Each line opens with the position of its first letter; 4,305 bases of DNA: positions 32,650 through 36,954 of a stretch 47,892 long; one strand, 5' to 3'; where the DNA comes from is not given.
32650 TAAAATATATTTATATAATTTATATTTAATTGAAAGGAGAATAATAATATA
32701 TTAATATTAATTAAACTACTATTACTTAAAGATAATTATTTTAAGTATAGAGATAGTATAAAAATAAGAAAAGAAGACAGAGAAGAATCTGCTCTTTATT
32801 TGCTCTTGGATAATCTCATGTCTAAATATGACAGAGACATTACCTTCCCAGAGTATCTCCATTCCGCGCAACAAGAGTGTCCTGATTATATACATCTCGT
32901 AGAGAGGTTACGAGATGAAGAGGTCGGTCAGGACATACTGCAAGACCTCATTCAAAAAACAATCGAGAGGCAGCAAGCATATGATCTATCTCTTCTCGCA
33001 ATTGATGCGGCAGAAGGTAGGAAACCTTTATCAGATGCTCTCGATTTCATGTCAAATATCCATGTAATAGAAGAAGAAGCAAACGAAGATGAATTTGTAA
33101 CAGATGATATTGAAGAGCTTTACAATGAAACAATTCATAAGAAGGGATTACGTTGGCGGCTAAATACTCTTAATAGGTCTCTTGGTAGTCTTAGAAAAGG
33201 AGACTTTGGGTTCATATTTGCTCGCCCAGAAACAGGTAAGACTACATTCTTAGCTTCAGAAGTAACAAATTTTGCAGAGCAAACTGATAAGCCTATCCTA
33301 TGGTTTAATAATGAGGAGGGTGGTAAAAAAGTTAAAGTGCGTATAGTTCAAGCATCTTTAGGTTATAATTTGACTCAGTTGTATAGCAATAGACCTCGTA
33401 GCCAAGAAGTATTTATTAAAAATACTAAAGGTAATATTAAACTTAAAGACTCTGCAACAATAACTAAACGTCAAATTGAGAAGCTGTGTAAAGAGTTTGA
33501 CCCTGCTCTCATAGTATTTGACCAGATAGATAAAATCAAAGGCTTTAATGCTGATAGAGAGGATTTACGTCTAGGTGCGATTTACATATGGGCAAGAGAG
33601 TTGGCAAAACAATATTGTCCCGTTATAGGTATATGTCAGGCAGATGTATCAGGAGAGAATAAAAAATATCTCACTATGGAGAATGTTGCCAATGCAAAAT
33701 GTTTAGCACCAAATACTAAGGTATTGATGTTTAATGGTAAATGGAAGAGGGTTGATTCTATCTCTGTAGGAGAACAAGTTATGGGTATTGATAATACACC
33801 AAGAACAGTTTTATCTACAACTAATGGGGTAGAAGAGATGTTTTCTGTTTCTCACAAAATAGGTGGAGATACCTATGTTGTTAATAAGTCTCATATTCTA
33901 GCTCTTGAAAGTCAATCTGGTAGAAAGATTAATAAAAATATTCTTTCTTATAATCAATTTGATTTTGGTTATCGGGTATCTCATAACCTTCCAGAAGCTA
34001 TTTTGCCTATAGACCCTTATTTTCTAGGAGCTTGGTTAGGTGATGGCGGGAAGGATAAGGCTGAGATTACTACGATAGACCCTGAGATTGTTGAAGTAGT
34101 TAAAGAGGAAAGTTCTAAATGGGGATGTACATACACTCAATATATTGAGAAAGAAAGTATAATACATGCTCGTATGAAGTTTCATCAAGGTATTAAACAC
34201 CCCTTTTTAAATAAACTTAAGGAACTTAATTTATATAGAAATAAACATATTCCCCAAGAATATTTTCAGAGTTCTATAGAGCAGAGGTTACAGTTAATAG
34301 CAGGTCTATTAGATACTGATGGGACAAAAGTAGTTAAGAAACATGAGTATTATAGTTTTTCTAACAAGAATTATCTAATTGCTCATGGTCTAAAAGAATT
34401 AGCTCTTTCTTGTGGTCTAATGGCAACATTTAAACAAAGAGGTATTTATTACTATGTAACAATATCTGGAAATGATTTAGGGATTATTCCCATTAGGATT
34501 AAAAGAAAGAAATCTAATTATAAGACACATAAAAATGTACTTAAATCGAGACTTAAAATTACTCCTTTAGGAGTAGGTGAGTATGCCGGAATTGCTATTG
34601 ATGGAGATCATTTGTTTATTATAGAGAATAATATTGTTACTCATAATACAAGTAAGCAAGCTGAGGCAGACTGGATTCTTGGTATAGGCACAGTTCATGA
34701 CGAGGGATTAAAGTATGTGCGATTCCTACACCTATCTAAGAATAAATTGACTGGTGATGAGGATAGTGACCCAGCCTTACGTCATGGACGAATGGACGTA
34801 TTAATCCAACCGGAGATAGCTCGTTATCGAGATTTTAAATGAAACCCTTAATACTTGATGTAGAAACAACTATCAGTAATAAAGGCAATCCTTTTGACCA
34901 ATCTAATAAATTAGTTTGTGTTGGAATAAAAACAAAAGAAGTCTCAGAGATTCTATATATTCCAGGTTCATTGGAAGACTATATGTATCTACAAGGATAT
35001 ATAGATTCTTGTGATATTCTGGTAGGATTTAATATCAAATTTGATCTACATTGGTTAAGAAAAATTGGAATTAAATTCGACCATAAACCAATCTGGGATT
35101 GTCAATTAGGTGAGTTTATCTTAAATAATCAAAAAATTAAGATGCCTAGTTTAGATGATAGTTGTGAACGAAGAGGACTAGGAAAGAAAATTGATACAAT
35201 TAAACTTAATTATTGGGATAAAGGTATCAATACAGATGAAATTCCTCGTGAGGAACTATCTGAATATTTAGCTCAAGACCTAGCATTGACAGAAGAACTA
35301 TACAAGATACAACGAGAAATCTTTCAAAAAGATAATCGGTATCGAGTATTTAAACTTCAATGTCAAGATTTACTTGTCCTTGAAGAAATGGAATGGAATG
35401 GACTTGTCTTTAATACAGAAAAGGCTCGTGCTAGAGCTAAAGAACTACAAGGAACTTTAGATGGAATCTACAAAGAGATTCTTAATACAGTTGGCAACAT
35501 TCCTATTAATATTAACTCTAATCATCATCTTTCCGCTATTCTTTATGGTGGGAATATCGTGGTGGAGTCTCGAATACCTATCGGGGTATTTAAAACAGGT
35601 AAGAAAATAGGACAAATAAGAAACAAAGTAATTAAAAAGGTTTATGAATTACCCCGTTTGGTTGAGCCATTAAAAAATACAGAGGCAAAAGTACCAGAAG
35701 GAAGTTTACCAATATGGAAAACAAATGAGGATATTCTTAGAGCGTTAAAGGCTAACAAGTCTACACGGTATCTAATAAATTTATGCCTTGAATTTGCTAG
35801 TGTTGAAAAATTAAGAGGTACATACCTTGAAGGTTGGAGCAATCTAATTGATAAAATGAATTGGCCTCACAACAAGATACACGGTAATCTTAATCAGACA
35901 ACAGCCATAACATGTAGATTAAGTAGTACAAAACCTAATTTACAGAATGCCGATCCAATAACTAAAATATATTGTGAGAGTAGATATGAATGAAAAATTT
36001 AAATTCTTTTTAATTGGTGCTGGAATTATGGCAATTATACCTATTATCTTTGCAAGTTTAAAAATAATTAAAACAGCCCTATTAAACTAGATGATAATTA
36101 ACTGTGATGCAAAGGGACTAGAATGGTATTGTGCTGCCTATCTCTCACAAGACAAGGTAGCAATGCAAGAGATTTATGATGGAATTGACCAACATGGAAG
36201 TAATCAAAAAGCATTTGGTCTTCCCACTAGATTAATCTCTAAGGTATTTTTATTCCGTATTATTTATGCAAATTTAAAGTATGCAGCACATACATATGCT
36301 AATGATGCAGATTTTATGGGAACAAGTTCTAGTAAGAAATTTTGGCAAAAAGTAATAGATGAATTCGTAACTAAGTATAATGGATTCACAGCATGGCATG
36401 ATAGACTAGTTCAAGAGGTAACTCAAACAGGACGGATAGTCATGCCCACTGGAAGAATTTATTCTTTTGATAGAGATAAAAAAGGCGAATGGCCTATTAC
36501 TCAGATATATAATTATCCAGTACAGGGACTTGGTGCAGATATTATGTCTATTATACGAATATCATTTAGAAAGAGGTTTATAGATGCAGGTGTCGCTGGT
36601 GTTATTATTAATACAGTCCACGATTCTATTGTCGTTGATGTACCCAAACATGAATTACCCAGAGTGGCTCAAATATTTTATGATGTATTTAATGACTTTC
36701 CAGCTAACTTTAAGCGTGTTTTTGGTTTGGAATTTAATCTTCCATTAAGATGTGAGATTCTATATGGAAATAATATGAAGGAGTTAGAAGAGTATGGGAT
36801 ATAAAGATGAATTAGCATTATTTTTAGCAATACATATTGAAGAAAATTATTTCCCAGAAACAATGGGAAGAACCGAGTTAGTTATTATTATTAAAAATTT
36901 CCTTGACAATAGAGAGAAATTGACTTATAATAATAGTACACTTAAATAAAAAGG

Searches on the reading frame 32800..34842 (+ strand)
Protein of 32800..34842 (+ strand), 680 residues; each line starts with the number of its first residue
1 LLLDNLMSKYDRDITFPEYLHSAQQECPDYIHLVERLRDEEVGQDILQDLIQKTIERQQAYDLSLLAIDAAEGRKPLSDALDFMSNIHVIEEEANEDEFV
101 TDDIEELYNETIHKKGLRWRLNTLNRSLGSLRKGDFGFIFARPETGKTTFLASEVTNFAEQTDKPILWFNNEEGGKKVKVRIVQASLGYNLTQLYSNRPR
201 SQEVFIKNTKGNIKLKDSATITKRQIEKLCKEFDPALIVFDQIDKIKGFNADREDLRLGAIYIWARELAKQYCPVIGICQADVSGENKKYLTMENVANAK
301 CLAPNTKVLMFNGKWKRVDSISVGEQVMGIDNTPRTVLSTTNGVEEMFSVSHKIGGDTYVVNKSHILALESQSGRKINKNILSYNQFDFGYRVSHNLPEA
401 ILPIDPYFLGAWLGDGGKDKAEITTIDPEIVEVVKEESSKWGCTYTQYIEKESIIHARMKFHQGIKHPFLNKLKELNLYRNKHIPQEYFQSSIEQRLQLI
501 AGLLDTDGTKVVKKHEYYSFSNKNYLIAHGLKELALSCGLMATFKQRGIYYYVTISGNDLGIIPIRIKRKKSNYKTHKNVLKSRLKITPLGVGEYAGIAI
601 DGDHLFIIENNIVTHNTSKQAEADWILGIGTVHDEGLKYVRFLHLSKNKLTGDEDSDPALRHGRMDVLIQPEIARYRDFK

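Call 21: search_protein_families(library=pfam, proteins=[window:32800-34842:+])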
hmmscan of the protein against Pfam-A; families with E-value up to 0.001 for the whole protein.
window:32800-34842:+ (680 aa): 6 families
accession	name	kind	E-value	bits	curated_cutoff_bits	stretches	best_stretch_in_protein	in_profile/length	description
PF05203.21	Hom_end_hint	-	4.1e-15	56.8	32.1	1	301-382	1-90/228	Hom_end-associated Hint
PF03796.21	DnaB_C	-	5.1e-10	39.6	27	1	116-288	1-185/255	DnaB-like helicase C terminal domain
PF13481.12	AAA_25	-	3.7e-08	33.7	27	1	129-280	28-189/195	AAA domain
PF14528.11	LAGLIDADG_3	-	7.3e-07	29.8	22.5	1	495-559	2-73/82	LAGLIDADG-like domain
PF05204.19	Hom_end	-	3.2e-05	24.4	21.1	1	484-547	2-65/110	Homing endonuclease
PF06745.19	ATPase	-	0.0001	22.2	26.6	1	131-292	16-175/231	KaiC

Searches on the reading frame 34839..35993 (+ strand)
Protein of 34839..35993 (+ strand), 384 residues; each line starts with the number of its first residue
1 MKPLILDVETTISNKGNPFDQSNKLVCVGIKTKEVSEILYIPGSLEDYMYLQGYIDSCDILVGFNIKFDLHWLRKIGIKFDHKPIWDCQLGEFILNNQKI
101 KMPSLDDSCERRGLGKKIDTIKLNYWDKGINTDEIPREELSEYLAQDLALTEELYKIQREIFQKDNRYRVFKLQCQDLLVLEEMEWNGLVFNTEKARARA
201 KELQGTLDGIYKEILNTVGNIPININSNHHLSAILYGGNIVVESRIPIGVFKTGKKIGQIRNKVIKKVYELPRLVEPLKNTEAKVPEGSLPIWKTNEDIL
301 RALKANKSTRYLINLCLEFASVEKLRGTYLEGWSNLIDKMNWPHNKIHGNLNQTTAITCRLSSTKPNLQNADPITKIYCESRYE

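Call 21: search_protein_families(library=pfam, proteins=[window:34839-35993:+])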
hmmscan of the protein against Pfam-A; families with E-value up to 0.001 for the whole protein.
window:34839-35993:+ (384 aa): 2 families
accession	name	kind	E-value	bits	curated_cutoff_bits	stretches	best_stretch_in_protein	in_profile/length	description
PF00476.26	DNA_pol_A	-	6.2e-17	62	34.3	1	293-371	58-131/381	DNA polymerase family A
PF01612.26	DNA_pol_A_exo1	-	3.3e-05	24.2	23.6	1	5-157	24-167/173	3'-5' exonuclease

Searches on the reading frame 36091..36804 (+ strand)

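Call 21: search_protein_families(library=pfam, proteins=[window:36091-36804:+])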
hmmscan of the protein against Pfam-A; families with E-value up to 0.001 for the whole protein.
window:36091-36804:+ (237 aa): 1 family
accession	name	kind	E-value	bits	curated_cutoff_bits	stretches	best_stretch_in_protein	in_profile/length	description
PF00476.26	DNA_pol_A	-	3.1e-18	66.3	34.3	1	2-230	154-380/381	DNA polymerase family A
